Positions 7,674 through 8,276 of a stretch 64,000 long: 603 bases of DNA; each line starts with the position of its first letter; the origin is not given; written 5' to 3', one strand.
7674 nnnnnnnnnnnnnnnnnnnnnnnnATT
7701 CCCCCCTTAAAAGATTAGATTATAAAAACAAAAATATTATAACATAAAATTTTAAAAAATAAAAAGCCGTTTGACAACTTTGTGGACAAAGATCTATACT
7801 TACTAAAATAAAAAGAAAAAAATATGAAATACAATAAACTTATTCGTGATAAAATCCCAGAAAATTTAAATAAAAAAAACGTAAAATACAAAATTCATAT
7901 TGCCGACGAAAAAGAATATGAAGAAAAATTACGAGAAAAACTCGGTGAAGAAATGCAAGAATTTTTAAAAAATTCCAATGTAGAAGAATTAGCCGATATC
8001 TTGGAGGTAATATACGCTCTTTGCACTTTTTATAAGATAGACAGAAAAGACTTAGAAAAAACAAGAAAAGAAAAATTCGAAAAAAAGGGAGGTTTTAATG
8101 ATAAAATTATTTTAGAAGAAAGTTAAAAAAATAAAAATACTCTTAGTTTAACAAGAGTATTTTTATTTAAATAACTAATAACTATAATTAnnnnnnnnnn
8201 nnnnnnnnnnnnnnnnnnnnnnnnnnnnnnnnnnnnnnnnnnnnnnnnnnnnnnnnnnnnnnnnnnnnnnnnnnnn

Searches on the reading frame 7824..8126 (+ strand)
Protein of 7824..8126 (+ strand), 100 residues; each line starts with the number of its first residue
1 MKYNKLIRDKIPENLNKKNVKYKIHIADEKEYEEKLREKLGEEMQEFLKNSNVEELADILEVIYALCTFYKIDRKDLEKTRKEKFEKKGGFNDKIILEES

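Call 40: search_protein_families(library=pfam, proteins=[window:7824-8126:+], max_evalue=0.01)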
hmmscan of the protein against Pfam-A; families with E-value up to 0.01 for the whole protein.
window:7824-8126:+ (100 aa): 1 family
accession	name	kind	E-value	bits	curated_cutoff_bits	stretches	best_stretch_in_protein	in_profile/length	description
PF01503.22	PRA-PH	-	0.0019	19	21.3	1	17-79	15-80/86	Phosphoribosyl-ATP pyrophosphohydrolase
